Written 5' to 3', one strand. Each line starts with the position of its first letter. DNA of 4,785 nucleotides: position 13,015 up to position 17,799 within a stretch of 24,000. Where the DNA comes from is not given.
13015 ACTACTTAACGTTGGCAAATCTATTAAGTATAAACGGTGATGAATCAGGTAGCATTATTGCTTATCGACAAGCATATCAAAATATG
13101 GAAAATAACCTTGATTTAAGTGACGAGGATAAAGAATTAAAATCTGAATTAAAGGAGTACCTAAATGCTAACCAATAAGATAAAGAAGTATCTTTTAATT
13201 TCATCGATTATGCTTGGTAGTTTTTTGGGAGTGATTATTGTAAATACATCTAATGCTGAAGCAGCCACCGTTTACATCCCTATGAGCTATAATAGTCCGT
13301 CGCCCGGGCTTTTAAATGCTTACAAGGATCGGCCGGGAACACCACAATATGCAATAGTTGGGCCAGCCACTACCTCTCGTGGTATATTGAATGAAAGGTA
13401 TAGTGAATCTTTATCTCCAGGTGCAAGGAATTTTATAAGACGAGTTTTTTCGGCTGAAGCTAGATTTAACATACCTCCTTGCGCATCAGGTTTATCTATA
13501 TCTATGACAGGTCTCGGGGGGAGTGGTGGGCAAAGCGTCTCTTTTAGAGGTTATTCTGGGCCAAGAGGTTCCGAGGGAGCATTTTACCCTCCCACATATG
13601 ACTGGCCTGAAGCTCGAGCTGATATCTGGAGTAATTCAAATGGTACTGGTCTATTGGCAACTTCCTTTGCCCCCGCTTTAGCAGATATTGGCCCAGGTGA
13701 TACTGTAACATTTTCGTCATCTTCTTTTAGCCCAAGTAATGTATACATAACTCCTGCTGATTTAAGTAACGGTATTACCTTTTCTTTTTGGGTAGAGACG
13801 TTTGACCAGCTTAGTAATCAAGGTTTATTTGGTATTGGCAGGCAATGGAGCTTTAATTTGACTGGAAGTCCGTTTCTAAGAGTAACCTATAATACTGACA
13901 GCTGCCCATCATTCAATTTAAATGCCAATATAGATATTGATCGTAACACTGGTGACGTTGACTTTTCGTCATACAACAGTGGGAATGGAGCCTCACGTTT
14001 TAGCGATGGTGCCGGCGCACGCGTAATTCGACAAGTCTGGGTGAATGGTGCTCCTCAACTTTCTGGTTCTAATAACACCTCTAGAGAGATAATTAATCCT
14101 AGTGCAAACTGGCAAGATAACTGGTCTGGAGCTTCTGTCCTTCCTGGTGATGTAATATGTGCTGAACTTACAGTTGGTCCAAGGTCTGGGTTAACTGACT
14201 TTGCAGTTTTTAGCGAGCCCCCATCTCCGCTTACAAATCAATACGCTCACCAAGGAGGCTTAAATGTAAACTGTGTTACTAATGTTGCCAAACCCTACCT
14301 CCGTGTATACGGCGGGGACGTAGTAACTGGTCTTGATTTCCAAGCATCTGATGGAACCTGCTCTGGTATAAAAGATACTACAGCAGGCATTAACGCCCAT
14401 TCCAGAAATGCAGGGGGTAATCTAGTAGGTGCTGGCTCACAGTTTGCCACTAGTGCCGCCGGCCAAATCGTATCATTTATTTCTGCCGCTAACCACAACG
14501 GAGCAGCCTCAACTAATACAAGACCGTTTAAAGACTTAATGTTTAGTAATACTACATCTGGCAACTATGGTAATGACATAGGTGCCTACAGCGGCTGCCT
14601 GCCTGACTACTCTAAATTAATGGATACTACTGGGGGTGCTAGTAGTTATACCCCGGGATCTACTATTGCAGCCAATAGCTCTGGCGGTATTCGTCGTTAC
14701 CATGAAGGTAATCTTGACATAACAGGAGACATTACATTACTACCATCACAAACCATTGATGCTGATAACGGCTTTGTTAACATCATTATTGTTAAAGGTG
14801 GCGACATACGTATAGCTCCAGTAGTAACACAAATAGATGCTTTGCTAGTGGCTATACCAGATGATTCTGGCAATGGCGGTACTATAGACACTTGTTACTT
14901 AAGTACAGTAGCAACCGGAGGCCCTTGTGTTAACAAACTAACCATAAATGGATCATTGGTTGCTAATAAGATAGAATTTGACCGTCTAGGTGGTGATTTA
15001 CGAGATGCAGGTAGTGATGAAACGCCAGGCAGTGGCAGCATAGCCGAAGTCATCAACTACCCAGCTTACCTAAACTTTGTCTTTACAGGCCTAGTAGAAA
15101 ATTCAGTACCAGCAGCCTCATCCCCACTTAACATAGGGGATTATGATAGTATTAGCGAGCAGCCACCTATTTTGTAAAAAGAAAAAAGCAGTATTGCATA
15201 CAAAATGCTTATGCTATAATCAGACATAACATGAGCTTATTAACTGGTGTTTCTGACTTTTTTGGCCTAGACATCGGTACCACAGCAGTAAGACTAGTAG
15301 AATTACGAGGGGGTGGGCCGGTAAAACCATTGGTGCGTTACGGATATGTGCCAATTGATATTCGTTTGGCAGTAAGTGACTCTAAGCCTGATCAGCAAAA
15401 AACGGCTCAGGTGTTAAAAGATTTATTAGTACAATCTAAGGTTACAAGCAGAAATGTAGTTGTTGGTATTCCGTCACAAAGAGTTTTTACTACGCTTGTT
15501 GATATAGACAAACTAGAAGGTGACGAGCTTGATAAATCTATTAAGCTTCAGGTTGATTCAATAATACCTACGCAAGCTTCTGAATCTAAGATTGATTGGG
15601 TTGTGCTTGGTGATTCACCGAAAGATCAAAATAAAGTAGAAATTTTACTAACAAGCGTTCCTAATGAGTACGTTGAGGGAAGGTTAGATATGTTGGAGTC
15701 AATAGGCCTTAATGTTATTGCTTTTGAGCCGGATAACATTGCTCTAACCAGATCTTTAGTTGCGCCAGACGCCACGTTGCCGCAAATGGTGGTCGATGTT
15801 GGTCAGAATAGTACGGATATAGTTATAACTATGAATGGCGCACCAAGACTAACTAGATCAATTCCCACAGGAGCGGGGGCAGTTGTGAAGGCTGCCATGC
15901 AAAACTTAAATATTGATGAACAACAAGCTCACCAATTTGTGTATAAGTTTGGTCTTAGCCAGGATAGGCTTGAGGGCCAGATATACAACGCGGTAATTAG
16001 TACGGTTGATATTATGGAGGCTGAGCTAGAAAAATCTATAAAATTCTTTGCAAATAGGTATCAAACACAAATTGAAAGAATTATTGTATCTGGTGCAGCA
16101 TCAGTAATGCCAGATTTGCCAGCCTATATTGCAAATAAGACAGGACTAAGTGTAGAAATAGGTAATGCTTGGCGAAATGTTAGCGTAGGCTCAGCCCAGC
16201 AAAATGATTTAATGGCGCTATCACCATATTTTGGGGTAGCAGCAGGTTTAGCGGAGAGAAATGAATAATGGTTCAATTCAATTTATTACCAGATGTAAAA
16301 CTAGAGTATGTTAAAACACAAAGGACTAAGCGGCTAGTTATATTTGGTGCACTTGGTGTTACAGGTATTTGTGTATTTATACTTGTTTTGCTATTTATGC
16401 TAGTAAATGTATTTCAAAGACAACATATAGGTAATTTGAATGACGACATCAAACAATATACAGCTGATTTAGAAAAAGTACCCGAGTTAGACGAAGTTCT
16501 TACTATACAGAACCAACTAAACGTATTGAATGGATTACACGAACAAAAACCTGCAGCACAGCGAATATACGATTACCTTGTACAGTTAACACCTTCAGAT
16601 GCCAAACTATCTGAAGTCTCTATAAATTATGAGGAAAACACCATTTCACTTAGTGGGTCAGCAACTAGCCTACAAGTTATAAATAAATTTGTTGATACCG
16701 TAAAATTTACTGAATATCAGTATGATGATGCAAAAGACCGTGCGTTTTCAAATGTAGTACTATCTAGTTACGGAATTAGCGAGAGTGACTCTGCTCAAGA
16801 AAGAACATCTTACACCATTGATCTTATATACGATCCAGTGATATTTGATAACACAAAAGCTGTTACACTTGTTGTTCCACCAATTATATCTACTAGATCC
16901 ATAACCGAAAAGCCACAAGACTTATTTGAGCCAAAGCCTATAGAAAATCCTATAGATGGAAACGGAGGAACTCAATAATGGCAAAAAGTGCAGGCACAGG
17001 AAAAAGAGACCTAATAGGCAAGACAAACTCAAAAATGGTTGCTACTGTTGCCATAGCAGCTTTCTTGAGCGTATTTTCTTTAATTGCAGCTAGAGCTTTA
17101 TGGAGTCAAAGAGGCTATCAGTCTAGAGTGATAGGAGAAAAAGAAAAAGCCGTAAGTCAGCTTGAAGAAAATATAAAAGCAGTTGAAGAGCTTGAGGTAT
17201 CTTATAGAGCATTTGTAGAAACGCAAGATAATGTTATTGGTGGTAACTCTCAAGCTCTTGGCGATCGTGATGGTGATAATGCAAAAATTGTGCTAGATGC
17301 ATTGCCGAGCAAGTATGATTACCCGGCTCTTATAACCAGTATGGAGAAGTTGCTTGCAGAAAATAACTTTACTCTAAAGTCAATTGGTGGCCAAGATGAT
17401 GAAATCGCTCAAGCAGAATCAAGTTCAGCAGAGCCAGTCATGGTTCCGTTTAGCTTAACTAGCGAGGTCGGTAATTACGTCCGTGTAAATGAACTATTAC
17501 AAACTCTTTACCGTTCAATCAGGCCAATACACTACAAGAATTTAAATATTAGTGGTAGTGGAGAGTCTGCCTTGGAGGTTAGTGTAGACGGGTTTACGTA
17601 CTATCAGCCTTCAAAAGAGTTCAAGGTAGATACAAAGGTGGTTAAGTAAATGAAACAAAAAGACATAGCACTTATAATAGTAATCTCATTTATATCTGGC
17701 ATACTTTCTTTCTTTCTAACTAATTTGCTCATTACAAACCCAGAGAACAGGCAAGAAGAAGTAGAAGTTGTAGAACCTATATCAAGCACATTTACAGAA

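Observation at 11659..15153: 867 bp perfectly identical, in-frame tract shared by two tandem large secreted-protein genes, with sharp boundaries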

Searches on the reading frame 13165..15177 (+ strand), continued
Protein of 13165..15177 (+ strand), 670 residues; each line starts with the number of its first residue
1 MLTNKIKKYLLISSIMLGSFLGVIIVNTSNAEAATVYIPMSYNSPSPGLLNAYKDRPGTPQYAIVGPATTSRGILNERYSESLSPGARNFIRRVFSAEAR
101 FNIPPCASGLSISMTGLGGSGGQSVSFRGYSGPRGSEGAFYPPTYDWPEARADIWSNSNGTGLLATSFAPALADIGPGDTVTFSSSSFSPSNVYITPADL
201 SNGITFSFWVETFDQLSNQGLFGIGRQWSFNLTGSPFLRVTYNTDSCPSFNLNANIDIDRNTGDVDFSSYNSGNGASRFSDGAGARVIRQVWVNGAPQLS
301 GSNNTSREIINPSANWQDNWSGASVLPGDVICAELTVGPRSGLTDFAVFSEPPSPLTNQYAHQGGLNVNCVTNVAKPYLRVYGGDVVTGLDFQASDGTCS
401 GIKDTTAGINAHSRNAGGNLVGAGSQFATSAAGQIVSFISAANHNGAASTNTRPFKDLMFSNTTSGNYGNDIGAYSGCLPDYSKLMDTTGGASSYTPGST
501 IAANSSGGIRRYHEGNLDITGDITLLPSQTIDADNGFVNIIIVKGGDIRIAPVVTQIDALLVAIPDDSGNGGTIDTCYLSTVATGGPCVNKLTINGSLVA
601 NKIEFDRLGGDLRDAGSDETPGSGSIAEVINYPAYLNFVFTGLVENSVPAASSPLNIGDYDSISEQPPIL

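Call 70: find_encoding_contigs(protein=P0003, flank=10000, max_places=3)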
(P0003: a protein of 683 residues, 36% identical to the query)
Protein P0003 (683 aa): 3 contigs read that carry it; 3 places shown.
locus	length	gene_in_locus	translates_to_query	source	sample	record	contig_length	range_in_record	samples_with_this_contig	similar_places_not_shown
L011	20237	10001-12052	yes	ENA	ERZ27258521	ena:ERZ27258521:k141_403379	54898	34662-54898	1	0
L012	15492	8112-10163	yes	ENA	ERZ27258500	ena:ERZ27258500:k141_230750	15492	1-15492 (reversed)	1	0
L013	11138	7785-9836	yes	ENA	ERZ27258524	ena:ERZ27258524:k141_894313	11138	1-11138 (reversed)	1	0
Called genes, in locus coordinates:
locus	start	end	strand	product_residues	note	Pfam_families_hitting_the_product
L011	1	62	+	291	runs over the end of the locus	PF13354:Beta-lactamase2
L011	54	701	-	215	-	PF00027:cNMP_binding, PF00325:Crp (faint), PF13545:HTH_Crp_2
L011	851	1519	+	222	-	PF14470:bPH_3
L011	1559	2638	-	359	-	PF01926:MMR_HSR1, PF02421:FeoB_N, PF06071:YchF-GTPase_C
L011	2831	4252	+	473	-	-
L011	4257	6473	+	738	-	-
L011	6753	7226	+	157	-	-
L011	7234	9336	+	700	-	-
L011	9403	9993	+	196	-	PF09976:TPR_21 (faint)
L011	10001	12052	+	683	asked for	-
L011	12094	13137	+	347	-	PF11104:PilM_2, PF25216:Volactin (weak), PF14450:FtsA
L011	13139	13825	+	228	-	-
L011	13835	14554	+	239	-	-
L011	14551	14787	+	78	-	-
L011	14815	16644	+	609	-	PF05157:MshEN, PF00437:T2SSE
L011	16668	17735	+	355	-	PF00437:T2SSE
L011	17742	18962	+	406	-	PF28597:T2SSF_N, PF00482:T2SSF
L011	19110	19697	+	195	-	PF07963:N_methyl (weak)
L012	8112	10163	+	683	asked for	-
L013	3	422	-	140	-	?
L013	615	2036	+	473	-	-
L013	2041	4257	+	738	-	-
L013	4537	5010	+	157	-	-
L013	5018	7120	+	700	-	-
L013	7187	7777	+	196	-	PF09976:TPR_21 (faint)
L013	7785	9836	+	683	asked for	-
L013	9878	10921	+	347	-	PF11104:PilM_2, PF25216:Volactin (weak), PF14450:FtsA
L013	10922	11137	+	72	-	?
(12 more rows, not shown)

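Call 88: search_protein_families(library=pfam, proteins=[P0003, P0004, P0006, P0009, P0010, P0011, P0013, P0015, P0016, P0018], max_evalue=0.01)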
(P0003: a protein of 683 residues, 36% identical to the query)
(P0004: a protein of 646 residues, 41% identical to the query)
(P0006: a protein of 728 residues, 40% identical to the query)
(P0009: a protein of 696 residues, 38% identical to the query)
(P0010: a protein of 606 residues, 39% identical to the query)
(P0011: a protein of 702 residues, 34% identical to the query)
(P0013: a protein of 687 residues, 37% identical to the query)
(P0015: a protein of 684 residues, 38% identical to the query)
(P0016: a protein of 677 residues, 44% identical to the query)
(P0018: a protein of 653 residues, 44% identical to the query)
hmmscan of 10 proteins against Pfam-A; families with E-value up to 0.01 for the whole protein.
P0003 (683 aa): 0 families

P0004 (646 aa): 0 families

P0006 (728 aa): 0 families

P0009 (696 aa): 0 families

P0010 (606 aa): 0 families

P0011 (702 aa): 0 families

P0013 (687 aa): 0 families

P0015 (684 aa): 0 families

P0016 (677 aa): 0 families

P0018 (653 aa): 0 families

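Call 103: search_protein_families(library=pfam, proteins=[L011:9403-9990:+, L009:6642-7172:+, L009:9450-9995:+, L007:2569-3126:+, L007:5261-5629:+, L011:6882-7223:+], max_evalue=1)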
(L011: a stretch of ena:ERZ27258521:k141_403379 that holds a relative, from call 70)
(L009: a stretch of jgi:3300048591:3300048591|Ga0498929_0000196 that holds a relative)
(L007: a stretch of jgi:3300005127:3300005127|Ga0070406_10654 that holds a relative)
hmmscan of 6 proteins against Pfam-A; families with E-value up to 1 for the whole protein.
L011:9403-9990:+ (196 aa): 4 families
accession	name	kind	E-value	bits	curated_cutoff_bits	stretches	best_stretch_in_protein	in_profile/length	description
PF09976.15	TPR_21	-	8.2e-06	26.1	25.5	1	73-175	80-180/193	Tetratricopeptide repeat-like domain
PF08401.16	ArdcN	-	0.0023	18.5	22.6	1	50-104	64-111/123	N-terminal domain of anti-restriction factor ArdC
PF07719.23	TPR_2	-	0.048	14.3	27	1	142-169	2-29/34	Tetratricopeptide repeat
PF11660.13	DUF3262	-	0.062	14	27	1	38-62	27-51/76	Protein of unknown function (DUF3262)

L009:6642-7172:+ (177 aa): 0 families

L009:9450-9995:+ (182 aa): 1 family
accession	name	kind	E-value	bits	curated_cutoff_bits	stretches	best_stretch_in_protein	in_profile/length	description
PF25630.1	Phycodna_minor_capsid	-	0.24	12.2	27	0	37-83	4-54/96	Phycodnaviridae minor capsid protein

L007:2569-3126:+ (186 aa): 1 family
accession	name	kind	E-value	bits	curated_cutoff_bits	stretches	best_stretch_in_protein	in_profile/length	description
PF05961.16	Chordopox_A13L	-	0.17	12.5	24.1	1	40-56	5-21/69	Chordopoxvirus A13L protein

L007:5261-5629:+ (123 aa): 2 families
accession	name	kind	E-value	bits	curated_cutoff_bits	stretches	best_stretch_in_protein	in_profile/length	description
PF13624.11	SurA_N_3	-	0.0028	17.9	27.2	1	42-109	12-80/162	SurA-like N-terminal domain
PF13623.11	SurA_N_2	-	0.028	14.7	28.5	1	45-97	10-70/145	SurA-like N-terminal domain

L011:6882-7223:+ (114 aa): 1 family
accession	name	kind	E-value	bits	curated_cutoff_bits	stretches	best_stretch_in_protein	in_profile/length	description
PF14721.12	AIF_C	-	0.094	13.6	25.9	1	40-87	31-78/130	Apoptosis-inducing factor, mitochondrion-associated, C-term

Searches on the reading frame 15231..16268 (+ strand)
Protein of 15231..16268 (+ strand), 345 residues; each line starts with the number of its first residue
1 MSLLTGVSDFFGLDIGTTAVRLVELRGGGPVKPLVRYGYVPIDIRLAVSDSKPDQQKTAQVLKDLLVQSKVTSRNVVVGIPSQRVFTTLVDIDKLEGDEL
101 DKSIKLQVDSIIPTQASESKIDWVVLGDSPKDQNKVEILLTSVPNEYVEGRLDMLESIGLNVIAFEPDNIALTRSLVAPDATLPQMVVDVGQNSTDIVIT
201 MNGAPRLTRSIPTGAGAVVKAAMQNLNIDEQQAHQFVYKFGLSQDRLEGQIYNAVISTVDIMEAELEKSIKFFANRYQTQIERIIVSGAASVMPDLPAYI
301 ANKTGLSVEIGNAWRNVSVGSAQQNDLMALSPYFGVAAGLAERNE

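Call 6: search_protein_families(library=pfam, proteins=[window:15231-16268:+], max_evalue=0.1)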
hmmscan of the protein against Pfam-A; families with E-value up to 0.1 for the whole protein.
window:15231-16268:+ (345 aa): 7 families
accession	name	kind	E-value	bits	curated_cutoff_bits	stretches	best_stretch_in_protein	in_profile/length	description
PF11104.14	PilM_2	-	6.5e-34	117.8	27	1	12-343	1-338/340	Type IV pilus assembly protein PilM;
PF14450.12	FtsA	-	5e-09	37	31.8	1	186-314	1-113/127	Cell division protein FtsA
PF25216.1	Volactin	-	5.7e-05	23.2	35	1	188-272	171-256/321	Volactin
PF05134.19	T2SSL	-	0.0052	16.6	25.5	1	60-173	35-139/231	Type II secretion system (T2SS), protein L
PF08841.16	DDR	-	0.014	14.9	24.6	1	161-233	112-183/328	Diol dehydratase reactivase ATPase-like domain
PF06723.19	MreB_Mbl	-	0.022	14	27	0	282-313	275-306/327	MreB/Mbl protein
PF21522.3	MreB-like_C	-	0.071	14.1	27.8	0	187-227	1-45/123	Archaeal actin homologue MreB-like, C-terminal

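Call 7: search_protein_families(library=ncbifam, proteins=[window:15231-16268:+], max_evalue=0.1)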
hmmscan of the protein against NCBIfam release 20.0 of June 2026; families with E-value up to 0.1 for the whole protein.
window:15231-16268:+ (345 aa): 7 families
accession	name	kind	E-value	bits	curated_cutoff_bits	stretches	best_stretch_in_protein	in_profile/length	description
TIGR01175.1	pilM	subfamily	1.6e-45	155.6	133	1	9-343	4-346/348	type IV pilus assembly protein PilM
NF045709.1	Amuc_1101_fam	equivalog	8.8e-20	71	650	1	54-340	47-345/608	Amuc_1101 family PilM-like pilus complex protein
TIGR01174.1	ftsA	equivalog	1.3e-06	27.8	175.85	1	183-263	196-275/371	cell division protein FtsA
NF045748.1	MPN316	equivalog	0.00026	20.2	500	0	152-223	173-242/424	MPN316 family protein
NF045943.2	MAG3720_fam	hypoth_equivalog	0.00057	19.1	70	1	185-292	201-319/395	MAG3720 family protein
TIGR02529.1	EutJ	subfamily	0.0032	17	152.1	1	152-308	81-222/239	ethanolamine utilization protein EutJ family protein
NF007009.0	PRK09472.1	equivalog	0.028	13.5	409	1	154-223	174-244/420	cell division protein FtsA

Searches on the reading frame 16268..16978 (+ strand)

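Call 6: search_protein_families(library=pfam, proteins=[window:16268-16978:+], max_evalue=0.1)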
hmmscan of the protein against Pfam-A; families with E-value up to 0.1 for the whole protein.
window:16268-16978:+ (236 aa): 1 family
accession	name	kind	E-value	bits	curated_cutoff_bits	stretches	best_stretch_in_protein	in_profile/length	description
PF05137.18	PilN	-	0.0018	18.7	22.8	1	100-146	2-46/78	Fimbrial assembly protein (PilN)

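Call 7: search_protein_families(library=ncbifam, proteins=[window:16268-16978:+], max_evalue=0.1)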
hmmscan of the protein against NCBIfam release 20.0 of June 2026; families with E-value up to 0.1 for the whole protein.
window:16268-16978:+ (236 aa): 2 families
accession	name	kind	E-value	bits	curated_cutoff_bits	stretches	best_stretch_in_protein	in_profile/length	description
NF008419.0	PRK11246.1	equivalog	0.0036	16.8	279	1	36-136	14-108/219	YtjB family periplasmic protein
TIGR03348.1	VI_IcmF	equivalog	0.068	11.1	388.15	0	16-96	422-503/1168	type VI secretion system membrane subunit TssM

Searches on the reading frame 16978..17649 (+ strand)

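Call 6: search_protein_families(library=pfam, proteins=[window:16978-17649:+], max_evalue=0.1)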
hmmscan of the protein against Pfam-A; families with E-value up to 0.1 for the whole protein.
window:16978-17649:+ (223 aa): 2 families
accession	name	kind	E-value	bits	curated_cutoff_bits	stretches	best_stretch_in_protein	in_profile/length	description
PF04350.18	PilO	-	0.034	14.7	22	1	103-208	40-141/145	Pilus assembly protein, PilO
PF21729.3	IRX15_IRX15L_GXM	-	0.092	12.7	27.8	0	19-89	8-79/189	IRX15/IRX15L/GXM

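Call 7: search_protein_families(library=ncbifam, proteins=[window:16978-17649:+], max_evalue=0.1)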
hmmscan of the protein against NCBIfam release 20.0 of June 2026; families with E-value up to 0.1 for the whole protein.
window:16978-17649:+ (223 aa): 0 families
